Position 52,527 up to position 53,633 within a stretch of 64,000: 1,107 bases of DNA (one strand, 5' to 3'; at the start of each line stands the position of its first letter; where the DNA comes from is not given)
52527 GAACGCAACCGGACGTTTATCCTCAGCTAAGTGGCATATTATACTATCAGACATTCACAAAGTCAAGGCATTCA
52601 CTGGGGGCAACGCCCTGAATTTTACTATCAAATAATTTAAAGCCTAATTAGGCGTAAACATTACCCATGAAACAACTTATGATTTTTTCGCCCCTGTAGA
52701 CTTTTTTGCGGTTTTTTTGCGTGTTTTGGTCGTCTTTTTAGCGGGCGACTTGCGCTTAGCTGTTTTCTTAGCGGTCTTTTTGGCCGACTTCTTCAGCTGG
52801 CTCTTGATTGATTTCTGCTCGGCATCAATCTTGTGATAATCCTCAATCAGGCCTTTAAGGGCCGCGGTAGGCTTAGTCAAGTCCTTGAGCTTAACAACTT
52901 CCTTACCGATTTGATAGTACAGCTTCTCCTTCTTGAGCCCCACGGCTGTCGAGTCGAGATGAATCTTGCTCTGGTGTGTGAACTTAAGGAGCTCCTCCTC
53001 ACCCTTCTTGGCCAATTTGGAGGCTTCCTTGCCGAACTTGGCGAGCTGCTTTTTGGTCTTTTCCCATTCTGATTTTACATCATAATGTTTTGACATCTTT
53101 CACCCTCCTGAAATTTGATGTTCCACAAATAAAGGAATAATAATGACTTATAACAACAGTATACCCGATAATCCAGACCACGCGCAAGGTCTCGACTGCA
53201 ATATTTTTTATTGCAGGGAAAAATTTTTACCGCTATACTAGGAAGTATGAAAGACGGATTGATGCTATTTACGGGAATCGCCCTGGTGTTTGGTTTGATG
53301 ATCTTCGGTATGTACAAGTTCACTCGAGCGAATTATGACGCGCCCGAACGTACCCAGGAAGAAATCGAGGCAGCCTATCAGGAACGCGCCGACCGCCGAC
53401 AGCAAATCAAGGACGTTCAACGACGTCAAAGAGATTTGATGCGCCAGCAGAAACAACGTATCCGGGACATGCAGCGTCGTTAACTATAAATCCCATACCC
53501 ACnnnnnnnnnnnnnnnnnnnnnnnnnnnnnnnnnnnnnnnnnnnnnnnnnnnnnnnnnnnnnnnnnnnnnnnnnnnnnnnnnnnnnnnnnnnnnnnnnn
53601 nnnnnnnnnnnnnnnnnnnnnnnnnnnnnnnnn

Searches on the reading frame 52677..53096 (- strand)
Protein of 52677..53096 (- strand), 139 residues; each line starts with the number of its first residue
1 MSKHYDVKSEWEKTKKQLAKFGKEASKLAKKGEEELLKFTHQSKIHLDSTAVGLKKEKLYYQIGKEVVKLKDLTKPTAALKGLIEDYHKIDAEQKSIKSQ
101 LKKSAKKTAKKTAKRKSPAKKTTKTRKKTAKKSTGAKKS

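Call 4: search_protein_families(library=pfam, proteins=[window:52677-53096:-], max_evalue=0.1)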
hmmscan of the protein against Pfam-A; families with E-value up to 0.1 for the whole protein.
window:52677-53096:- (139 aa): 0 families

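Call 5: search_protein_families(library=ncbifam, proteins=[window:52677-53096:-], max_evalue=0.1)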
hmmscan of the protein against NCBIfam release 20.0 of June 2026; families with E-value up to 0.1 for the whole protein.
window:52677-53096:- (139 aa): 1 family
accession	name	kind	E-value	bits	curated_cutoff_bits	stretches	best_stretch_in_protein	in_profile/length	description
NF053563.1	Rkd4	equivalog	0.045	11.9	860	1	3-131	210-336/747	arcadin-4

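Call 71: search_protein_families(library=padloc, proteins=[window:52677-53096:-], max_evalue=0.01)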
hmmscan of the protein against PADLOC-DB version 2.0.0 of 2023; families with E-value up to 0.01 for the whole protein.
window:52677-53096:- (139 aa): 0 families

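Call 72: search_protein_families(library=phrogs, proteins=[window:52677-53096:-], max_evalue=0.01)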
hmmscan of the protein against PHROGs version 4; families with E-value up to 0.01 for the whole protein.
window:52677-53096:- (139 aa): 0 families

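Call 77: search_solved_structures(query=window:52677-53096:-, max_evalue=1)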
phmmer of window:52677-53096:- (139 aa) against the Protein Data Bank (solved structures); distinct sequences matched with E-value up to 1: 3.
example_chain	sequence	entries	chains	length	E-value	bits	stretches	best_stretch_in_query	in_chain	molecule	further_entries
2rck_A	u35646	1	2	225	0.11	16.3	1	58-115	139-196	Juvenile hormone binding protein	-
7udm_A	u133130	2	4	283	0.19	15.5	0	13-42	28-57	Designed helical repeat protein (DHR) RPB_PLP1_R6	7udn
7udl_A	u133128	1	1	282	0.19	15.4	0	13-42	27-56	Designed helical repeat protein (DHR) RPB_PLP1_R6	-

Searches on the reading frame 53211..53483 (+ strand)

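Call 4: search_protein_families(library=pfam, proteins=[window:53211-53483:+], max_evalue=0.1)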
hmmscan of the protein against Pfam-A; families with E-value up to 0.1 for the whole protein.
window:53211-53483:+ (90 aa): 3 families
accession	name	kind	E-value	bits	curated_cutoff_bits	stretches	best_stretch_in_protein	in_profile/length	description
PF06295.17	ZapG-like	-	0.0049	17.3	33.5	1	22-88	2-69/123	Z-ring associated protein G-like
PF13858.11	DUF4199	-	0.018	15.9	32.3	1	13-82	67-133/165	Protein of unknown function (DUF4199)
PF05961.16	Chordopox_A13L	-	0.1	13.3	24.1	0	19-54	7-42/69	Chordopoxvirus A13L protein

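Call 5: search_protein_families(library=ncbifam, proteins=[window:53211-53483:+], max_evalue=0.1)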
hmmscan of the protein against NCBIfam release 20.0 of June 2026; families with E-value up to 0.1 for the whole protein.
window:53211-53483:+ (90 aa): 2 families
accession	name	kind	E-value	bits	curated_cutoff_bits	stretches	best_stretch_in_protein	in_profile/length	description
TIGR00881.1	2A0104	subfamily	0.013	14.6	407.75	1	7-70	143-206/379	phosphoglycerate transporter protein PgtP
NF002359.0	PRK01318.2-6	equivalog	0.013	13.8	600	1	21-85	12-76/624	membrane protein insertase YidC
